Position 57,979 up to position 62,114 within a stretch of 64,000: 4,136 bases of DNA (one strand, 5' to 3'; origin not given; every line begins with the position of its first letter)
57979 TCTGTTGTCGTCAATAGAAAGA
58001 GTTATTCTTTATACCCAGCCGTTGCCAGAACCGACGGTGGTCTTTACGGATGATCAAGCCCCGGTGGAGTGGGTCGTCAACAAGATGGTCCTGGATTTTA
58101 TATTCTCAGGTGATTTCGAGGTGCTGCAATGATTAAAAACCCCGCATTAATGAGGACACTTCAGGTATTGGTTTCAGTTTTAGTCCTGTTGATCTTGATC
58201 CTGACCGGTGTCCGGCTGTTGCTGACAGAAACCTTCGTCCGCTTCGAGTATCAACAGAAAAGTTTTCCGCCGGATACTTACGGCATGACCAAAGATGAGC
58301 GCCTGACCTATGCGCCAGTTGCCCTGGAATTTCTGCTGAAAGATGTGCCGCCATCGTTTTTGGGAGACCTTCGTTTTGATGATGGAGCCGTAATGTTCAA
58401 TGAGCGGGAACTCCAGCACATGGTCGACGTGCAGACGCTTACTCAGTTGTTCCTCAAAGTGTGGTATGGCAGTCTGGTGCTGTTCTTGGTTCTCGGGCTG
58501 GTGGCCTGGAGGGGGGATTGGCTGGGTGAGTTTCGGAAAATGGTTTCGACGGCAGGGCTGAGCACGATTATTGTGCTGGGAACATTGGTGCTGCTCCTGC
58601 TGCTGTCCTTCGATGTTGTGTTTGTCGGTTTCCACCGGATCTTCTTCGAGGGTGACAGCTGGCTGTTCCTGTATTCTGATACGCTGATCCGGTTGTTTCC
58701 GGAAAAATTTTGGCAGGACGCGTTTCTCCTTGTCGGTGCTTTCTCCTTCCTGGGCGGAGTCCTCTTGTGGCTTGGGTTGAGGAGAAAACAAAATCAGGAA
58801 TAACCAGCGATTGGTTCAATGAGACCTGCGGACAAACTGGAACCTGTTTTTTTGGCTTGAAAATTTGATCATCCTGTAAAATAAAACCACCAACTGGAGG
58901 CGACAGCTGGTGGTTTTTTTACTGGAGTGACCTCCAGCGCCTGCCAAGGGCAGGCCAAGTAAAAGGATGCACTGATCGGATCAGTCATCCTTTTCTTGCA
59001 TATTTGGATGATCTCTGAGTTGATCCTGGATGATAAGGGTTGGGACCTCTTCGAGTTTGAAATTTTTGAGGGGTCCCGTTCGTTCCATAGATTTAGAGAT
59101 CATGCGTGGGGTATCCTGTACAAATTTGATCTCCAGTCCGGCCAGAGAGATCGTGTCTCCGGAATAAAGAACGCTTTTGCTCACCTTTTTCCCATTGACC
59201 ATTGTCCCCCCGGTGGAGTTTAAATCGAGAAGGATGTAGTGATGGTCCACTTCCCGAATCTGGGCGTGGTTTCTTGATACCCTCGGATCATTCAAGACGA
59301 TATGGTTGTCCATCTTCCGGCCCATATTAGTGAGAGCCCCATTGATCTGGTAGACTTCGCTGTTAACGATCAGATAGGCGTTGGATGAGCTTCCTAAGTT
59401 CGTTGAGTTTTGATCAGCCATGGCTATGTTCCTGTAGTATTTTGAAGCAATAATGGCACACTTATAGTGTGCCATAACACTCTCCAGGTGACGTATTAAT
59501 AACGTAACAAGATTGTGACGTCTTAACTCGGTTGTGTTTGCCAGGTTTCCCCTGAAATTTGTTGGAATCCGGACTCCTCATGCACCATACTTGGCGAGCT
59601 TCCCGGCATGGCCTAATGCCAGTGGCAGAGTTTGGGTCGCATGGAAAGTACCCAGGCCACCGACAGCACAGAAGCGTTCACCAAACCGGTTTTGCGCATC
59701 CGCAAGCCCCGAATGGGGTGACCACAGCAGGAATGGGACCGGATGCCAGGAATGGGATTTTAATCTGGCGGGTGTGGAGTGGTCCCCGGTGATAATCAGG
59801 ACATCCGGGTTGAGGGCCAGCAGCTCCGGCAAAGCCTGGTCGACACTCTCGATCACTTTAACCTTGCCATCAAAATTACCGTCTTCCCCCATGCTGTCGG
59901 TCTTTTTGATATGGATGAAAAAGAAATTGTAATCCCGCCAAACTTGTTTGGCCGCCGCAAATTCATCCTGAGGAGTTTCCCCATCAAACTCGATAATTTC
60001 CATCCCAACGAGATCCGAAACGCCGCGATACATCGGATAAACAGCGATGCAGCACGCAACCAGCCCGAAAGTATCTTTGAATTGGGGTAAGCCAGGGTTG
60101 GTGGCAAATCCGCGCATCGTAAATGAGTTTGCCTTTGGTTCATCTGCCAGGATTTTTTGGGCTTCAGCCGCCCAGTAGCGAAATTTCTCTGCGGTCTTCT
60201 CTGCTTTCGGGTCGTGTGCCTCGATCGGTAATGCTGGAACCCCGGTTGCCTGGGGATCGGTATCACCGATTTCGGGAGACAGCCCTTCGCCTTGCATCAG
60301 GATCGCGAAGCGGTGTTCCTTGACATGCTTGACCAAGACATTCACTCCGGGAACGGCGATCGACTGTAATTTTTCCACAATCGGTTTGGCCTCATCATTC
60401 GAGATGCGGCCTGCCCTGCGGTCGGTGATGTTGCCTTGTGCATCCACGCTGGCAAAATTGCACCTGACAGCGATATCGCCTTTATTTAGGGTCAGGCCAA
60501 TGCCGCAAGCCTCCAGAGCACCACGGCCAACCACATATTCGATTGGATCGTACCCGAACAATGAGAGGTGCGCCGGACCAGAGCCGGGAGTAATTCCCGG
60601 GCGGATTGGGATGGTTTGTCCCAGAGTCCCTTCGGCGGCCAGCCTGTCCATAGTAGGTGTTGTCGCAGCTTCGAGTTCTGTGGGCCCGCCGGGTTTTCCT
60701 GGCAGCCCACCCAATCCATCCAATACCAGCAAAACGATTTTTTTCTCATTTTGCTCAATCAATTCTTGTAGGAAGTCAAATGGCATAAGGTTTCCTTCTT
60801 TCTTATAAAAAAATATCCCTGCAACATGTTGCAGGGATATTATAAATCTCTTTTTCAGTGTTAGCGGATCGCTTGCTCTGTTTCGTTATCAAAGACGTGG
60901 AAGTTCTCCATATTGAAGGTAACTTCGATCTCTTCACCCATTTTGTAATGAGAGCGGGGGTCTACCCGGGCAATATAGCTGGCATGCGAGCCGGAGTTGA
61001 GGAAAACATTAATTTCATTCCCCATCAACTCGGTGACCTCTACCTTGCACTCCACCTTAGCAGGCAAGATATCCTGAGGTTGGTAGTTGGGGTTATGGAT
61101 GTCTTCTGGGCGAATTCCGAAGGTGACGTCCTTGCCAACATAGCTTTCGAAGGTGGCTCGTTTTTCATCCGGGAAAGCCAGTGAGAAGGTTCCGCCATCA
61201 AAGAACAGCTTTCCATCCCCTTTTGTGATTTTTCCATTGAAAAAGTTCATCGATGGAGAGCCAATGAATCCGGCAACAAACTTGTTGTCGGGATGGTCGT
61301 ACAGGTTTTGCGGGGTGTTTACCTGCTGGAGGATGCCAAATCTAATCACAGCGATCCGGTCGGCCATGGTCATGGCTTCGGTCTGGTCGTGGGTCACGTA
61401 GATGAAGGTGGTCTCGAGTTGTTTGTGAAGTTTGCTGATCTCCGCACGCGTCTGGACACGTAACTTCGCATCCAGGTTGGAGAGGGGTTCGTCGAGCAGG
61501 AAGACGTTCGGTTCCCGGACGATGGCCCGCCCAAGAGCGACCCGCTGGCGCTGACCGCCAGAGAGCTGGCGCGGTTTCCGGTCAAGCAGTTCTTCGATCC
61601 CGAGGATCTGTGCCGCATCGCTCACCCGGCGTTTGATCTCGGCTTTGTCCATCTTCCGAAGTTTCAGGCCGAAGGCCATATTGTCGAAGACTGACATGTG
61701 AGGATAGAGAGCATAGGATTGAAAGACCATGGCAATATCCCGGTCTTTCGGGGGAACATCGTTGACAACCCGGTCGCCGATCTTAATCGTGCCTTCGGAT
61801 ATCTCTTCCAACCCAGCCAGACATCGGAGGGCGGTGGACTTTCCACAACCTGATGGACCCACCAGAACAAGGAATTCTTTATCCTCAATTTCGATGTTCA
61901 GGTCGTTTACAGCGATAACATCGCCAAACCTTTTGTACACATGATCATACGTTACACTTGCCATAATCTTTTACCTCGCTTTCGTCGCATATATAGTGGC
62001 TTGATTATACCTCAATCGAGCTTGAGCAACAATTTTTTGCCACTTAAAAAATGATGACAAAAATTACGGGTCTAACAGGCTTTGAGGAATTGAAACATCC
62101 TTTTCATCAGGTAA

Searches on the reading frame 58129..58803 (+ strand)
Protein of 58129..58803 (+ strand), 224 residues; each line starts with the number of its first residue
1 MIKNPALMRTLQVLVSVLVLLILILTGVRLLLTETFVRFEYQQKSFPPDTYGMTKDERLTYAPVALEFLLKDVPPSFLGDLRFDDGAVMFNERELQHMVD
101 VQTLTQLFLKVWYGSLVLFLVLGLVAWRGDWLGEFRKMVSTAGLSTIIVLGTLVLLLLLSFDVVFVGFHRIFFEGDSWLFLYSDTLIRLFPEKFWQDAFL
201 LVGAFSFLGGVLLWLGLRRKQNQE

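Call 66: search_protein_families(library=pfam, proteins=[window:58129-58803:+], max_evalue=0.00001)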
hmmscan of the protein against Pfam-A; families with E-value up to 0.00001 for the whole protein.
window:58129-58803:+ (224 aa): 1 family
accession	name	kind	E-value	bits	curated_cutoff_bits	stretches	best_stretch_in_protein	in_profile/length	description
PF07314.17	Lit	-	1.9e-25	90.4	24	1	14-195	2-176/176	Lipoprotein intramolecular transacylase Lit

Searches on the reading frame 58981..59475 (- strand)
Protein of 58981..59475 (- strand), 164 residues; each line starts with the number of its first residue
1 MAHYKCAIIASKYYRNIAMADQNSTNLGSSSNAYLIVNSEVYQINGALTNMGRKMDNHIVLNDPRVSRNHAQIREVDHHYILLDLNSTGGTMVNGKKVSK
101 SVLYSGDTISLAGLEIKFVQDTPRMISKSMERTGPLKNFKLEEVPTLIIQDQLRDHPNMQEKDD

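Call 66: search_protein_families(library=pfam, proteins=[window:58981-59475:-], max_evalue=0.00001)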
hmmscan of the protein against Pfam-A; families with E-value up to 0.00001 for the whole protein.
window:58981-59475:- (164 aa): 2 families
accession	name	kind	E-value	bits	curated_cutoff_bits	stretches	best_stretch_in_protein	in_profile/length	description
PF00498.31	FHA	-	6e-18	65.5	20.7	1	50-111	2-66/67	FHA domain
PF16697.10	Yop-YscD_cpl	-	6.3e-11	42.8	33.2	1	39-120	9-92/94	Inner membrane component of T3SS, cytoplasmic domain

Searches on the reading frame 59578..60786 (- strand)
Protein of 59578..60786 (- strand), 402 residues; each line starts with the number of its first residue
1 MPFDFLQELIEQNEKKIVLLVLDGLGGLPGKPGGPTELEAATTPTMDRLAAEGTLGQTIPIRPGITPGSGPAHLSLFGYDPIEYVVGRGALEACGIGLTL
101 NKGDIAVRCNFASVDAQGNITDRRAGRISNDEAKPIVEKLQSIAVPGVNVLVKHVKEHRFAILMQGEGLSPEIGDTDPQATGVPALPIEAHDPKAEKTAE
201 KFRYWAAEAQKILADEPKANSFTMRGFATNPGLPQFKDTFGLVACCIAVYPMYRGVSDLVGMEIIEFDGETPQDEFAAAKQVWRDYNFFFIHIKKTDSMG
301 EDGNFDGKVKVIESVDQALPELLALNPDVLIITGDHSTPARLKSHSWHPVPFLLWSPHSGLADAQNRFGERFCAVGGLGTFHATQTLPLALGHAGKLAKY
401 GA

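Call 66: search_protein_families(library=pfam, proteins=[window:59578-60786:-], max_evalue=0.00001)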
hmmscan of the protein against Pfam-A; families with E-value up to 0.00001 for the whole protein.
window:59578-60786:- (402 aa): 2 families
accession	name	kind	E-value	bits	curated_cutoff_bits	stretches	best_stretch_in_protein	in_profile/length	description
PF10143.14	PhosphMutase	-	4.8e-48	163.7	21.5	1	50-217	1-168/170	2,3-bisphosphoglycerate-independent phosphoglycerate mutase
PF01676.23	Metalloenzyme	-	1.3e-43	149.8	24.3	1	15-386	1-245/252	Metalloenzyme superfamily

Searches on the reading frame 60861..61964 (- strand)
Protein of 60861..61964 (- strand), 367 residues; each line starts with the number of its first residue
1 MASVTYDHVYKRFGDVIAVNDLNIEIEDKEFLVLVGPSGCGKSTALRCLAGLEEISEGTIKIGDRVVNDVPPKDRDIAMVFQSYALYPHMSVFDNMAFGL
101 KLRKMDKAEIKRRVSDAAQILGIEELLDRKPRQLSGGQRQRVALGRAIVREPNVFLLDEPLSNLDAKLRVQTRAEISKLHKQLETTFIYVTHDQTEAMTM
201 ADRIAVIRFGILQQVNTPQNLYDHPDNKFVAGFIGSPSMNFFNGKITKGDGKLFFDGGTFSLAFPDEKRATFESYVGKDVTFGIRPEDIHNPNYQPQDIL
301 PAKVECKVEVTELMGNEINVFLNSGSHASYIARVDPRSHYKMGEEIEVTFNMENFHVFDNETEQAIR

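Call 66: search_protein_families(library=pfam, proteins=[window:60861-61964:-], max_evalue=0.00001)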
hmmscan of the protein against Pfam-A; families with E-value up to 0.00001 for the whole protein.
window:60861-61964:- (367 aa): 3 families
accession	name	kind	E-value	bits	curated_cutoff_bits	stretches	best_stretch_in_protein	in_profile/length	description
PF00005.33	ABC_tran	-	2.2e-33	116.2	25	1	19-161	1-136/137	ABC transporter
PF17912.7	OB_MalK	-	4.2e-17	63.2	27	1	235-289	1-53/53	MalK OB fold domain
PF08402.16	TOBE_2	-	3.1e-07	30.9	21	1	283-358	2-76/76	TOBE domain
